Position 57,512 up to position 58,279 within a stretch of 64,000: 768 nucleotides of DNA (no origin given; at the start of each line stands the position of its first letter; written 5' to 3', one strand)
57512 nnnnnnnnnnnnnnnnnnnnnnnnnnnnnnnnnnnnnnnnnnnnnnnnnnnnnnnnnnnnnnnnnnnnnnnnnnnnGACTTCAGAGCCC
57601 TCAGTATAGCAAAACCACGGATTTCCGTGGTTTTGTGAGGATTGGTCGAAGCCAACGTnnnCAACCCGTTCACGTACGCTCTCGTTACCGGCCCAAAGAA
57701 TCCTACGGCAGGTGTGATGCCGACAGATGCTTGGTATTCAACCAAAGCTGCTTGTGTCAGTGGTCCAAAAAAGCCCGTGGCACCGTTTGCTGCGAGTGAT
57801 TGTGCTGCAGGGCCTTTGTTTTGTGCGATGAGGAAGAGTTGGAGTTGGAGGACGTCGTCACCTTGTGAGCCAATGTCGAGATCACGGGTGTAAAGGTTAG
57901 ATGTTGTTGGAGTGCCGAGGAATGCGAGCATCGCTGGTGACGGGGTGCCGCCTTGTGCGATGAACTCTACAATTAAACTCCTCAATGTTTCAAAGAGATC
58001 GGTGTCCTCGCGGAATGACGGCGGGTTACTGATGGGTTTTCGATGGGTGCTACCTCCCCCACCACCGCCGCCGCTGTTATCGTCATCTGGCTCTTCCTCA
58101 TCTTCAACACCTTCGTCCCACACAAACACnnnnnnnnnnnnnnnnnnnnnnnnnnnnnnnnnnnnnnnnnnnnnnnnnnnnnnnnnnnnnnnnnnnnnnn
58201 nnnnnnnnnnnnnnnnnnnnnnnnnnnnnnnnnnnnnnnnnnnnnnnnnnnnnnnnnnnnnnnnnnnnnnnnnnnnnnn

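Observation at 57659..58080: Conserved C-terminal module: acidic run, Gly/Ser run, SHR[KR](P) motif, amphipathic helix, then PGBD. Candidate undescribed sorting or processing signal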

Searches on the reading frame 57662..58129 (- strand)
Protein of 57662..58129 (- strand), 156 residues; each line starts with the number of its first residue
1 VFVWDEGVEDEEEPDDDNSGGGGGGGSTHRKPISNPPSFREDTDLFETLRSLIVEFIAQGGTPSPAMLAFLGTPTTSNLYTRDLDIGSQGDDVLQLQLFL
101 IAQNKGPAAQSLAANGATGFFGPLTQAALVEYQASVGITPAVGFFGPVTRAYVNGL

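Call 8: find_homologous_proteins(query=window:57662-58129:-, max_evalue=0.001)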
Query seq(156 aa) (156 aa): 15 proteins with E <= 0.001 among 44 candidates.
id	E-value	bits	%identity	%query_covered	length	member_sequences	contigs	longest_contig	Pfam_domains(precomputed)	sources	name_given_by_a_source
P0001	3.5e-59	217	72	96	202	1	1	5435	-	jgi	jgi:hypothetical protein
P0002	5.5e-46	175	58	96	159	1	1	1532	PF01471.24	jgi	jgi:peptidoglycan hydrolase-like protein with peptidoglycan-binding domain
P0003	3.3e-43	166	57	83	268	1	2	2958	PF01471.24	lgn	-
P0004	1.6e-41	160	52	99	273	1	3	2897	PF01471.24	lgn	-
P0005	6.0e-41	158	58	87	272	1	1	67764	PF01471.24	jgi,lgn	-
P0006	1.2e-36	144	56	85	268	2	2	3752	-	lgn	-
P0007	8.0e-35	138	79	58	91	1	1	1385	-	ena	-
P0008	7.0e-34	135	53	93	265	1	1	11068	PF01471.24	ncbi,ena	-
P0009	2.3e-33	134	79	54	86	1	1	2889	PF01471.24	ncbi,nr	ncbi:MAG: hypothetical protein QG633_572, partial [Patescibacteria group bacterium]|nr:hypothetical 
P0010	8.4e-26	109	56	72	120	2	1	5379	PF01471.24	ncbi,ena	-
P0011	5.2e-24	103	54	71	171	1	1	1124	PF01471.24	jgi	jgi:murein L,D-transpeptidase YcbB/YkuD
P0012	1.3e-23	102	66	53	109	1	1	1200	PF01471.24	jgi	jgi:peptidoglycan hydrolase-like protein with peptidoglycan-binding domain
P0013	1.9e-18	85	57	51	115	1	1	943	PF01471.24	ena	-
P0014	1.2e-16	79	46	79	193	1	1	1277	-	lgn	-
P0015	1.0e-15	76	60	47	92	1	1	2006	PF01471.24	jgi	jgi:peptidoglycan hydrolase-like protein with peptidoglycan-binding domain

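Call 19: predict_structure(alignment_id=A1)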
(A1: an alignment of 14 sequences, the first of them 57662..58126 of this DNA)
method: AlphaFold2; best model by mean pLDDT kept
length: 155 residues; sequences in the alignment: 14
mean_pLDDT: 65.3   pTM: 0.42
mean pLDDT of the five models: 65.3, 64.6, 63.5, 61.9, 47.4
residues with pLDDT >= 90: 29; 70-90: 45; 50-70: 22; < 50: 59
segments of 3 or more residues with pLDDT < 50: 1-12, 14-40, 72-77, 141-147, 149-155
pLDDT, mean of each block of 10 residues (from residue 1): 42 42 37 42 70 76 69 49 84 89 89 92 91 76 46 38
secondary structure, 60 per line:
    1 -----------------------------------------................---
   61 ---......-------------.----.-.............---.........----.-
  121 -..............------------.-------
elements in order: H42-57 H64-69 H90-102 H106-114 H122-135

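Call 20: search_protein_representatives(alignment_id=A1)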
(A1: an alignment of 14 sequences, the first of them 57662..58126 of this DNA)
Query: 14 sequences, 165 profile positions. Proteins with E-value up to 0.001 (for the whole library): 15710; up to 1e-10: 5010; up to 1e-30: 296. The best 150 are listed.
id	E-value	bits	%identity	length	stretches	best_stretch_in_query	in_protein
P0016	4.9e-73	260.8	-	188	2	73-164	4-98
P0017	9.8e-71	253.3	-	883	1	5-165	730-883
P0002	2.0e-65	236.0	-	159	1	15-165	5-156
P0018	2.3e-65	235.9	-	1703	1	6-165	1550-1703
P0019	3.9e-65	235.1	-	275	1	8-165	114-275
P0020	9.4e-62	224.1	-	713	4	56-163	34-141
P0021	2.7e-61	222.6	-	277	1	9-165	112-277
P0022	3.1e-61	222.4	-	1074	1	18-165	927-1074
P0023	1.9e-57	210.1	-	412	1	15-165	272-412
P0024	5.2e-56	205.4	-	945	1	17-165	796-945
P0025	5.0e-54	198.9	-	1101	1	9-165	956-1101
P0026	1.4e-53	197.5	-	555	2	82-164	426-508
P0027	1.4e-52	194.3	-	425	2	60-163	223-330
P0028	1.9e-51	190.6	-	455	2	82-165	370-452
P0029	6.4e-51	188.8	-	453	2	85-162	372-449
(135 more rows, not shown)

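Call 32: find_related_loci(query=A2, collection=genome_contigs, flank=4000)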
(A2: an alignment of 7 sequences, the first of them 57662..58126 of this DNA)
Query A2 (155 aa) in genome_contigs; peptide patterns used: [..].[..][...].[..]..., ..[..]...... (x = any residue, [..] = any of these).
86 stretches matched a pattern; 50 encode a relative of the query (tblastn E <= 1e-3); 49 distinct loci.
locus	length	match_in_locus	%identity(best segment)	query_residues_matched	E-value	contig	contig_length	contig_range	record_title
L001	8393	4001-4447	72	6-155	1e-59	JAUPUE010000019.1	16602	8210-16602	MAG: Patescibacteria group bacterium isolate erpe_2018_sw_6hr_WHONDRS-SW48-000087_B_bin.85 scaffold_289501, whole genome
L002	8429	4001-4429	64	6-155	3e-54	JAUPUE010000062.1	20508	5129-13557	MAG: Patescibacteria group bacterium isolate erpe_2018_sw_6hr_WHONDRS-SW48-000087_B_bin.85 scaffold_1299967, whole genom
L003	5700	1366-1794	58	15-155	4e-48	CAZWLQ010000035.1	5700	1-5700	MAG TPA_asm: uncultured Candidatus Saccharibacteria bacterium isolate SRP286056_co2_589 genome assembly, contig: NODE_24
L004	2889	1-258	79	71-155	4e-38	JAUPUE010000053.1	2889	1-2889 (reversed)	MAG: Patescibacteria group bacterium isolate erpe_2018_sw_6hr_WHONDRS-SW48-000087_B_bin.85 scaffold_275995, whole genome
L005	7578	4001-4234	81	78-155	5e-38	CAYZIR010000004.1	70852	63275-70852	MAG TPA_asm: uncultured Candidatus Saccharibacteria bacterium isolate SRP342105_co1_490 genome assembly, contig: NODE_45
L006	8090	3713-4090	53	28-154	3e-31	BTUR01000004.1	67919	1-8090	MAG: Candidatus Campbellbacteria bacterium AMX-MBFR-44 DNA, sequence04, whole genome shotgun sequence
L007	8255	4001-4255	56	71-155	3e-28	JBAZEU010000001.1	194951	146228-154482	MAG: Candidatus Paceibacterota bacterium isolate SO_2017_LW3_133 NODE_96_length_194951_cov_3.283050_LW162_2017, whole ge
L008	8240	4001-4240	63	79-154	3e-27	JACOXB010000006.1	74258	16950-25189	MAG: Candidatus Colwellbacteria bacterium isolate NC_groundwater_142_Ag_S-0.1um_47_15 S4_GD2017_2_S1_scaffold_387, whole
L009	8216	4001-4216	67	82-153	7e-26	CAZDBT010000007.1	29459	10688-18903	MAG TPA_asm: uncultured Candidatus Saccharibacteria bacterium isolate SRP193066_co2_98 genome assembly, contig: NODE_810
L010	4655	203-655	52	6-155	8e-39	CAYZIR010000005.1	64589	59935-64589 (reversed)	MAG TPA_asm: uncultured Candidatus Saccharibacteria bacterium isolate SRP342105_co1_490 genome assembly, contig: NODE_54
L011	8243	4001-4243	62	76-152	8e-25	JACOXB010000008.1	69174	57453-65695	MAG: Candidatus Colwellbacteria bacterium isolate NC_groundwater_142_Ag_S-0.1um_47_15 S4_GD2017_2_S1_scaffold_832, whole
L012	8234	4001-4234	58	78-155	2e-24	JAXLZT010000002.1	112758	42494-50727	MAG: Candidatus Paceibacterota bacterium isolate STL-PAT9 C4.155.fa-2, whole genome shotgun sequence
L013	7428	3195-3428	56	78-155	9e-24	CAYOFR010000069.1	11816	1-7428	MAG TPA_asm: uncultured Candidatus Saccharibacteria bacterium isolate SRP135725_co2_60 genome assembly, contig: k141_911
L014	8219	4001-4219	59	80-152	1e-22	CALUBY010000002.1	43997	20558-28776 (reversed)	MAG: uncultured bacterium isolate LGMHLTr32Z_bin.9.MAG genome assembly, contig: NODE_30_length_43997_cov_21.296732, whol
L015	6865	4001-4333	46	31-153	2e-22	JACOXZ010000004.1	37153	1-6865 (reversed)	MAG: Candidatus Liptonbacteria bacterium isolate NC_groundwater_166_Ag_S-0.1um_47_12 S4_GD2017_2_S1_scaffold_1487, whole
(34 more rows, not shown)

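Call 50: fold_search(model_id=the predicted structure, library=pdb)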
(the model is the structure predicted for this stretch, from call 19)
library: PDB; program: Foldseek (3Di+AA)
matches with E <= 10: 32; with E <= 0.001: 0
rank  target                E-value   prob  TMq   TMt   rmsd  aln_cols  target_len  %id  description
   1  9h68_D                1.3e-01  0.69  0.30  0.13  11.9       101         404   21  Crystal Structure of the spore gernation lytic transglycosylase SleC from Clostridioides difficile in its zymogenic fo (released 2025-02-12)
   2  9h68_B                1.9e-01  0.80  0.29  0.12   4.7        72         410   26  Crystal Structure of the spore gernation lytic transglycosylase SleC from Clostridioides difficile in its zymogenic fo (released 2025-02-12)
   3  6tci                  4.1e-01  0.93  0.34  0.67   2.9        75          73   24  The crystal structure of SleB N-terminal domain (released 2020-11-18)
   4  5nm7_G                9.0e-01  0.84  0.27  0.17   2.2        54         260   28  Crystal structure of Burkholderia AP3 phage endolysin (released 2018-02-14)
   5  4bts_AP               2.1e+00  0.06  0.16  0.16  15.1        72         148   11  THE CRYSTAL STRUCTURE OF THE EUKARYOTIC 40S RIBOSOMAL SUBUNIT IN COMPLEX WITH EIF1 AND EIF1A (released 2013-07-17)
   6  9l9t_A                3.2e+00  0.05  0.15  0.12  10.6        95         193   14  Crystal structure of a coronaviral M protein in complex with a C-terminal peptide of the N protein (released 2025-11-05)
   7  7r3i_B                3.6e+00  0.02  0.13  0.09  14.0       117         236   15  PROSS optimitzed variant of RhlR (61 mutations) in complex with the synthetic antagonist mBTL (released 2022-12-14)
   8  2yeu_E                4.7e+00  0.02  0.15  0.15  18.4       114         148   11  Structural and functional insights of DR2231 protein, the MazG-like nucleoside triphosphate pyrophosphohydrolase from  (released 2011-07-06)
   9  1unk_A                5.0e+00  0.02  0.11  0.17  11.4        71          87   13  STRUCTURE OF COLICIN E7 IMMUNITY PROTEIN (released 1998-01-07)
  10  4rlg_C                5.3e+00  0.01  0.13  0.06  15.7       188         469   15  The clear crystal structure of pyridoxal-dependent decarboxylase from sphaerobacter thermophilus dsm 20745 (released 2014-10-29)
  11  6s35_B                5.7e+00  0.02  0.17  0.19  21.6       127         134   13  LSD1/CoREST1 complex with macrocyclic peptide inhibitor (released 2020-02-26)
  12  9dbp_B                5.7e+00  0.01  0.13  0.15  21.8       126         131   13  Crystal structure of the LSD1/CoREST histone demethylase in complex with the cofactor FAD and the inhibitor GSK690 (released 2025-09-17)
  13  5h6r_B                6.1e+00  0.02  0.15  0.17  21.6       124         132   12  Crystal structure of LSD1-CoREST in complex with peptide 13 (released 2017-04-12)
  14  3o2o_A                6.1e+00  0.01  0.12  0.18   9.6        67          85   15  Structure of E. coli ClpS ring complex (released 2011-12-14)
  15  2gnv_B                6.1e+00  0.01  0.14  0.14  17.1       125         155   12  Crystal structure of non-symbiotic plant hemoglobin from rice, B10 mutant F40L (released 2006-04-25)
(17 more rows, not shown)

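Call 57: find_encoding_contigs(protein=P0005, flank=10000, max_places=3)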
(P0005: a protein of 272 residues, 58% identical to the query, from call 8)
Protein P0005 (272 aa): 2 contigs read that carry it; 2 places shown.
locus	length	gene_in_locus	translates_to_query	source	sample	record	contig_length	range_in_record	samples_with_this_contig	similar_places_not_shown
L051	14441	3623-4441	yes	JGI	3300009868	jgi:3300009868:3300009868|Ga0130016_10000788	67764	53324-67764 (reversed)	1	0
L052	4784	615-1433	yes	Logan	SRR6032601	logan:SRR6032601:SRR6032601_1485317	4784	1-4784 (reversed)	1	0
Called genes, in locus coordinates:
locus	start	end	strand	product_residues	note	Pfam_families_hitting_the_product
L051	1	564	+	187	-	?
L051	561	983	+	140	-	-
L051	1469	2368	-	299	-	PF01745:IPT, PF01715:IPPT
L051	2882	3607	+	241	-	-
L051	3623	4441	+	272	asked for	PF01471:PG_binding_1 (faint)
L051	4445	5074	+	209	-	-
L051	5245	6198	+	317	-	PF02195:ParB_N, PF17762:HTH_ParB, PF23552:ParB_C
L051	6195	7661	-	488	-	PF13328:HD_4, PF01966:HD, PF04607:RelA_SpoT, PF02824:TGS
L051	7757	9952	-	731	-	PF01751:Toprim, PF13662:Toprim_4 (faint), PF01131:Topoisom_bac, PF01396:Zn_ribbon_Top1, PF13368:Toprim_C_rpt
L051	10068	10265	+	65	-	-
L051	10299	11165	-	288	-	PF02481:DNA_processg_A, PF17782:WHD_DprA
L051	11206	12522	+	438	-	PF02403:Seryl_tRNA_N, PF00587:tRNA-synt_2b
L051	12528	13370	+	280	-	PF08478:POTRA_1 (faint)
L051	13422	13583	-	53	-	-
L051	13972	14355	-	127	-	-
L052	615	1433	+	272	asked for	PF01471:PG_binding_1 (faint)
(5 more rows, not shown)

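Call 63: search_protein_families(library=ncbifam, proteins=[window:57662-58126:-], max_evalue=10)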
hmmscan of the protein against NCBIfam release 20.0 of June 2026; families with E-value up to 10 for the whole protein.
window:57662-58126:- (155 aa): 0 families
